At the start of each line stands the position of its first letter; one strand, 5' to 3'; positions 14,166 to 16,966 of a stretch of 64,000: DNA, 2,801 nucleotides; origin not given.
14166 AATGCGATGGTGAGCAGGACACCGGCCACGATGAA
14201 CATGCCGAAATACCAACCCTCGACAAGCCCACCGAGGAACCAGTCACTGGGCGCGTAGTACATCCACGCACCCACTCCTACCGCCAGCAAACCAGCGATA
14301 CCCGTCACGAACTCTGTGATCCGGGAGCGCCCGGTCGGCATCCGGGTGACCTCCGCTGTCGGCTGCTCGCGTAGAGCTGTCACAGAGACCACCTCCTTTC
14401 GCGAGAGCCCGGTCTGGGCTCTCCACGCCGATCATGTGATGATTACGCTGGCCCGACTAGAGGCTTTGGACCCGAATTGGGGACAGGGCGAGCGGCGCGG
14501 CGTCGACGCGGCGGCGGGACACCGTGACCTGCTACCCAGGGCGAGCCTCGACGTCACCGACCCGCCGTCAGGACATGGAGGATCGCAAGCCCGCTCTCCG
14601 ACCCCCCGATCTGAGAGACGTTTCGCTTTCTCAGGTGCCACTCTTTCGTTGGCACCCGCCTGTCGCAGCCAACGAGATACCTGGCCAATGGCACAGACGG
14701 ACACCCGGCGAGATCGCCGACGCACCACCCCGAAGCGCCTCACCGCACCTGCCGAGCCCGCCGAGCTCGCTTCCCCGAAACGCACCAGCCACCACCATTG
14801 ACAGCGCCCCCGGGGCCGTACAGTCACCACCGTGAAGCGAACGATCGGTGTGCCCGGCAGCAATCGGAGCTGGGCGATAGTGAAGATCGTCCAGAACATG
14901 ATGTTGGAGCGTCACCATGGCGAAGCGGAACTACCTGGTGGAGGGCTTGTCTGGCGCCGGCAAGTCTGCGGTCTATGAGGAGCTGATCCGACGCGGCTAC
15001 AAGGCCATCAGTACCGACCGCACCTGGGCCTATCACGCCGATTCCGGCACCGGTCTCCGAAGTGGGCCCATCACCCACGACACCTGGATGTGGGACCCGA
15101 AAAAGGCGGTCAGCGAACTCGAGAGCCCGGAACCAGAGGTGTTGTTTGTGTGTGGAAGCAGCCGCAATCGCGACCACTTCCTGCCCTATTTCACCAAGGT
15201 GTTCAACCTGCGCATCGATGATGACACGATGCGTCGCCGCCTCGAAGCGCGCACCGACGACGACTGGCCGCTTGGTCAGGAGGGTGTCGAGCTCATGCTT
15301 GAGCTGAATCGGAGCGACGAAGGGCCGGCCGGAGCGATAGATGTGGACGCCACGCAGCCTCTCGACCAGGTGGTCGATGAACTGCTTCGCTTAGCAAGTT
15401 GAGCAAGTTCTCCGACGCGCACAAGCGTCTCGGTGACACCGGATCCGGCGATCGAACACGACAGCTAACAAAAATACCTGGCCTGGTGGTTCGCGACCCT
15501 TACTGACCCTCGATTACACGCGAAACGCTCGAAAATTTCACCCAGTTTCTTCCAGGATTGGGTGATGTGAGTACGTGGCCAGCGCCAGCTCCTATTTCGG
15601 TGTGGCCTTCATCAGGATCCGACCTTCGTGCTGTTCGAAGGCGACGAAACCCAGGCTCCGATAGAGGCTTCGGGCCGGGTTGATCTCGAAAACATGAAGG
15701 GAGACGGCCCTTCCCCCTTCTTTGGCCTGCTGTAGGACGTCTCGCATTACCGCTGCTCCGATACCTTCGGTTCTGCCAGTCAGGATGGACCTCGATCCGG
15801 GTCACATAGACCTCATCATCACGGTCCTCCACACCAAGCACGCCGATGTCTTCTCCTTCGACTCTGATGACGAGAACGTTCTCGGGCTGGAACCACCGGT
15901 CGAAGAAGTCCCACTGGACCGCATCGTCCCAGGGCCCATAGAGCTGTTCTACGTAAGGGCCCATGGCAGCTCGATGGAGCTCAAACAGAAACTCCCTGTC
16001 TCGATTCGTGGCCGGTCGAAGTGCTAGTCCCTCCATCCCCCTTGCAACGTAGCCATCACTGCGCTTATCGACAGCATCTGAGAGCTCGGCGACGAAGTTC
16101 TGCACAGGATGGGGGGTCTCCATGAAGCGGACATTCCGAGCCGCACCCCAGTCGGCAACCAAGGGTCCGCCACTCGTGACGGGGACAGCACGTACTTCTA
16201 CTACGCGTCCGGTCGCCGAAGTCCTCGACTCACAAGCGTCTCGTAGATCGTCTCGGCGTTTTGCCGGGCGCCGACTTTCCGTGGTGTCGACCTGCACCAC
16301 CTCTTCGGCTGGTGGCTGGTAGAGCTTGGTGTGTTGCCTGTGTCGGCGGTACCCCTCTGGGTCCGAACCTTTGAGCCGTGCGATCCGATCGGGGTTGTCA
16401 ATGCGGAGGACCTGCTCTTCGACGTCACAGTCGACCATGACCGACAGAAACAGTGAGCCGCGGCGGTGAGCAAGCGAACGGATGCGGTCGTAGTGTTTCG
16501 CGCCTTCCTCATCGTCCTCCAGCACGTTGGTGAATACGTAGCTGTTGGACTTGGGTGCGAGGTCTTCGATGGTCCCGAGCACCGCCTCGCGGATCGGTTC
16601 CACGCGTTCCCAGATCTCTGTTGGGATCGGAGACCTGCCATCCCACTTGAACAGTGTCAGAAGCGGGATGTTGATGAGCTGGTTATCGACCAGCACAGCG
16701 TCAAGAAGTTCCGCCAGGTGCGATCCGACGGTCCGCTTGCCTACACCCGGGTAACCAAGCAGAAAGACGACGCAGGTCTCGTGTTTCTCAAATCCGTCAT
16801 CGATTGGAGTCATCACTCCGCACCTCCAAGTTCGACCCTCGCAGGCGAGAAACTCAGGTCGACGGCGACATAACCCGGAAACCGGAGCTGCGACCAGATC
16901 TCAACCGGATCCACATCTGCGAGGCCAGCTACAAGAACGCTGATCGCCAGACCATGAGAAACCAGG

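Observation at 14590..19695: Nested direct repeats bracket a ~5 kb lower-GC gene islet abutting the 3' end of ssrA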

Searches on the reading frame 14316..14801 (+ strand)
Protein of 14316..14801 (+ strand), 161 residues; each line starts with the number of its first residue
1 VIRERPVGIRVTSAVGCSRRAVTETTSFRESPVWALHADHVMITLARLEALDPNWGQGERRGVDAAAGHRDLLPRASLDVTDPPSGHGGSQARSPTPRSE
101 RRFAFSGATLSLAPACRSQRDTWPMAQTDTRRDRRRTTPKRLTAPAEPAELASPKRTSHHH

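Call 11: search_protein_families(library=pfam, proteins=[window:14316-14801:+], max_evalue=0.01)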
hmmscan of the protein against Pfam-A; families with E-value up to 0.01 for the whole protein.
window:14316-14801:+ (161 aa): 0 families

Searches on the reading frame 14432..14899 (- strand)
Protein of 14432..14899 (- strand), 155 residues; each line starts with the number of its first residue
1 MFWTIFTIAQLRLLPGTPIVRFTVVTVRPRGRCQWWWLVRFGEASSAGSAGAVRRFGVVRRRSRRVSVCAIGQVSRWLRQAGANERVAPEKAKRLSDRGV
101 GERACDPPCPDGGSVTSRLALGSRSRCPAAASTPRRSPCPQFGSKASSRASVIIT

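Call 49: search_protein_families(library=pfam, proteins=[window:14432-14899:-], max_evalue=1)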
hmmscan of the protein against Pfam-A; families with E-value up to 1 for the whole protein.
window:14432-14899:- (155 aa): 0 families

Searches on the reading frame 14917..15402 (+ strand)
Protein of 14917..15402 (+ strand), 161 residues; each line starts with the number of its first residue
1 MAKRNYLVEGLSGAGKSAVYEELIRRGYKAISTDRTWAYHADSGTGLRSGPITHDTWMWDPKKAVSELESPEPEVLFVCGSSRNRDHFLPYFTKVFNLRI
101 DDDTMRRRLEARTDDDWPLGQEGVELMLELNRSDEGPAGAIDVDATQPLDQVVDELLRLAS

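Call 11: search_protein_families(library=pfam, proteins=[window:14917-15402:+], max_evalue=0.01)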
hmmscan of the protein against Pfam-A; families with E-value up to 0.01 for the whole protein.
window:14917-15402:+ (161 aa): 3 families
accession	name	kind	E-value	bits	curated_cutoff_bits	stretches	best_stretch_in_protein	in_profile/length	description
PF13238.12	AAA_18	-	5.6e-07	30.5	29.4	1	7-114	2-113/128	AAA domain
PF13671.12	AAA_33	-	0.00017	22.4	27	1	7-36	3-33/143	AAA domain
PF07475.17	Hpr_kinase_C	-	0.0057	16.6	33.3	1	7-42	22-57/171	HPr Serine kinase C-terminal domain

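Call 30: find_encoding_contigs(protein=window:14917-15402:+, flank=10000, max_places=10)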
Protein window:14917-15402:+ (161 aa): no gene with exactly this product is on record in the collection.

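Call 71: find_homologous_proteins(query=window:14917-15402:+, max_evalue=1e-20)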
Query window:14917-15402:+ (161 aa): 790 proteins with E <= 1e-20 among 971 candidates; the best 120 are listed.
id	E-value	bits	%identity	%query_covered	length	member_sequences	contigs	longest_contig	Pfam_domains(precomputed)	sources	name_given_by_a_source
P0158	8.1e-96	336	95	100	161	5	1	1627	PF13238.13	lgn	-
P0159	1.4e-94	332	93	100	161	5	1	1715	PF13238.13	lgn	-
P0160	6.2e-94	330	91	100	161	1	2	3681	PF13238.13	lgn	-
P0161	2.0e-92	325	90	100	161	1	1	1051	PF13238.13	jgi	jgi:broad-specificity NMP kinase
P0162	5.4e-92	324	89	100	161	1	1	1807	PF13238.13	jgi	jgi:broad-specificity NMP kinase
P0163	7.1e-92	324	89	100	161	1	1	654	PF13238.13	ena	-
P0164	8.6e-92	323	89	100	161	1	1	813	PF13238.13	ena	-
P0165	8.8e-92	323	91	100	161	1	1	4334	PF13238.13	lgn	-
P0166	1.3e-91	323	89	100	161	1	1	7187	PF13238.13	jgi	jgi:gluconate kinase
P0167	1.6e-91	323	89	100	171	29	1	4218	PF13671.13,PF13238.13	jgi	jgi:gluconate kinase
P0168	3.3e-91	322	89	100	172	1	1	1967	PF13238.13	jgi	jgi:gluconate kinase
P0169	3.6e-91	321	89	100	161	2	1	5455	PF13238.13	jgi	jgi:hypothetical protein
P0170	5.0e-91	321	89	100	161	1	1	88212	PF13238.13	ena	-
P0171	8.8e-91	320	89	100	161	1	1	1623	PF13238.13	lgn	-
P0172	1.1e-90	320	88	100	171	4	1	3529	PF13671.13,PF13238.13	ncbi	-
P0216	4.9e-88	311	84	100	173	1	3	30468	PF13238.13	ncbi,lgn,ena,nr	ncbi:MAG: nucleoside kinase [Chloroflexi bacterium]|nr:nucleoside kinase [Chloroflexota bacterium] M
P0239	9.9e-87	307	86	100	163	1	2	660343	PF13238.13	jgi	jgi:gluconate kinase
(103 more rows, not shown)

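Call 72: find_encoding_contigs(protein=P0170, flank=8000, max_places=2)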
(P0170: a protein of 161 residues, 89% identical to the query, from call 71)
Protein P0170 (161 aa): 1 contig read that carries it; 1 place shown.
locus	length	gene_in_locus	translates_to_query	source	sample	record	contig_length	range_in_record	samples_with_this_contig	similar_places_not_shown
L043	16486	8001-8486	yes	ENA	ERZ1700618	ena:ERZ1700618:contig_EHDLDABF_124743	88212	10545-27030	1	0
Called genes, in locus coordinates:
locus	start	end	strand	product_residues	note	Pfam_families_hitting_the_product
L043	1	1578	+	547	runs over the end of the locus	PF02511:Thy1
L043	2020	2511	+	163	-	PF13834:DUF4193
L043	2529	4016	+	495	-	PF20154:LNT_N, PF00795:CN_hydrolase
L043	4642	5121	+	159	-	PF00583:Acetyltransf_1 (weak)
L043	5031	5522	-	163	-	-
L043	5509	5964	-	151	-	PF00583:Acetyltransf_1, PF13673:Acetyltransf_10 (weak), PF13508:Acetyltransf_7, PF14542:Acetyltransf_CG (faint)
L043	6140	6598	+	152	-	-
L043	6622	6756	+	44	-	-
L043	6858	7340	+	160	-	PF03640:Lipoprotein_15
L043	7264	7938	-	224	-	-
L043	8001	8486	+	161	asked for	PF13238:AAA_18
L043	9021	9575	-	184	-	PF11716:MDMPI_N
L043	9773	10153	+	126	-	PF12680:SnoaL_2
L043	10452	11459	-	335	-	PF00067:p450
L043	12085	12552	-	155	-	PF13577:SnoaL_4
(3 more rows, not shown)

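Call 73: find_encoding_contigs(protein=P0216, flank=8000, max_places=2)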
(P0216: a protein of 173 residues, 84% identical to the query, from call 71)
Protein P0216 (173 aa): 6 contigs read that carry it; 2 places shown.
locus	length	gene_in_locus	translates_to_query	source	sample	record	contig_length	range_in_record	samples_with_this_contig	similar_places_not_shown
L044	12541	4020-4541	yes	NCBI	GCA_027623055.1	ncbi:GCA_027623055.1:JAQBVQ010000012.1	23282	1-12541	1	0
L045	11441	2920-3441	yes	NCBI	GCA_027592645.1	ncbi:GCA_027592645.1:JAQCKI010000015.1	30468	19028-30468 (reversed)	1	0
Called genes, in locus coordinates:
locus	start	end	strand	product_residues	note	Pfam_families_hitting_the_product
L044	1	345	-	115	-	PF01925:TauE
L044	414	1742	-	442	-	PF03972:MmgE_PrpD_N, PF19305:MmgE_PrpD_C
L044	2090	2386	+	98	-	-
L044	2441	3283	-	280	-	PF04228:Zn_peptidase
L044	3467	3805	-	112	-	PF05239:PRC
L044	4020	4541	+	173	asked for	PF13238:AAA_18 (weak)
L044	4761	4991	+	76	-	PF01381:HTH_3 (weak)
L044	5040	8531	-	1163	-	PF02811:PHP, PF07733:DNA_pol3_alpha, PF17657:DNA_pol3_finger, PF14579:HHH_6, PF01336:tRNA_anti-codon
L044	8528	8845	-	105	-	-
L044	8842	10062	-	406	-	PF00817:IMS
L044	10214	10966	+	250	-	PF00106:adh_short, PF08659:KR, PF13561:adh_short_C2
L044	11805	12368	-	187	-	PF04011:LemA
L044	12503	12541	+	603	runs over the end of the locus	PF09972:DUF2207, PF20990:DUF2207_C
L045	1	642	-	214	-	PF03972:MmgE_PrpD_N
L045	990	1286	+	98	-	-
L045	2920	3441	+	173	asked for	PF13238:AAA_18 (weak)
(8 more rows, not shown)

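Call 74: find_encoding_contigs(protein=P0239, flank=8000, max_places=2)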
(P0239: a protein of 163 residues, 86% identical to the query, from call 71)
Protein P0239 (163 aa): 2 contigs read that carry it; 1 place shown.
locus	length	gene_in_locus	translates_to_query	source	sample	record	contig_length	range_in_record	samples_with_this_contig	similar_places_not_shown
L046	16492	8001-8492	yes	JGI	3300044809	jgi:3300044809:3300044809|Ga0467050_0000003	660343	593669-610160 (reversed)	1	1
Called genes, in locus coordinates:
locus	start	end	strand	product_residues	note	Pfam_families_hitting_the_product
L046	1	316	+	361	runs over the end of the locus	PF10509:GalKase_gal_bdg, PF00288:GHMP_kinases_N, PF08544:GHMP_kinases_C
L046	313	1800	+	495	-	PF04616:Glyco_hydro_43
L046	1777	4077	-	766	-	PF00534:Glycos_transf_1 (faint), PF13524:Glyco_trans_1_2 (weak), PF13692:Glyco_trans_1_4, PF01266:DAO (faint), PF13450:NAD_binding_8, PF03275:GLF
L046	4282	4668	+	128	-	-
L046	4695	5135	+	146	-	PF03364:Polyketide_cyc, PF10604:Polyketide_cyc2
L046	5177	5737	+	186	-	PF00857:Isochorismatase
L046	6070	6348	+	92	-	-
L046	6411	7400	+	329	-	PF28206:Vpar_1526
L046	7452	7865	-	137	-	-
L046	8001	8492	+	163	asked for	PF13238:AAA_18 (faint)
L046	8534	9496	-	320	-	-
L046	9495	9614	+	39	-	-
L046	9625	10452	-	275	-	PF04228:Zn_peptidase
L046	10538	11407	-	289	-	PF00296:Bac_luciferase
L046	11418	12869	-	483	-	PF01565:FAD_binding_4, PF08031:BBE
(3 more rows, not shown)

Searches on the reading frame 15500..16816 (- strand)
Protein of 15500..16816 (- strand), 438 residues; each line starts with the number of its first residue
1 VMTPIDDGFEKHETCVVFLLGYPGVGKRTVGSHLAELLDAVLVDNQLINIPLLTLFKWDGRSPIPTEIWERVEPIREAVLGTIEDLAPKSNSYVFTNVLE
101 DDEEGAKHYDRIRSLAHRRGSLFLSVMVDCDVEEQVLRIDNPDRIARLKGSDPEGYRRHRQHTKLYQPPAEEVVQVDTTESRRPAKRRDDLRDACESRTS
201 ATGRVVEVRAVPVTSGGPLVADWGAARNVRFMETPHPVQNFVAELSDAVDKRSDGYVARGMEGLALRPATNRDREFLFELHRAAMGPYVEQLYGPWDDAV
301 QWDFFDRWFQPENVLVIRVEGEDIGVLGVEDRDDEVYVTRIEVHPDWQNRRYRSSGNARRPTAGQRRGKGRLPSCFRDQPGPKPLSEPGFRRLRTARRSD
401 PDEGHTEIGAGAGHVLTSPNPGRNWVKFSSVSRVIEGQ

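Call 11: search_protein_families(library=pfam, proteins=[window:15500-16816:-], max_evalue=0.01)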
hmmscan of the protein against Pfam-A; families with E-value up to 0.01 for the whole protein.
window:15500-16816:- (438 aa): 3 families
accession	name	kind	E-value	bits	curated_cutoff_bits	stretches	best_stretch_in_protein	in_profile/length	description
PF13238.12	AAA_18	-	0.00064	20.6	29.4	1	17-45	1-25/128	AAA domain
PF00583.31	Acetyltransf_1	-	0.0012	19.5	20.7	1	290-351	10-75/116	Acetyltransferase (GNAT) family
PF13302.13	Acetyltransf_3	-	0.0031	18.7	25.4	1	264-350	2-94/138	Acetyltransferase (GNAT) domain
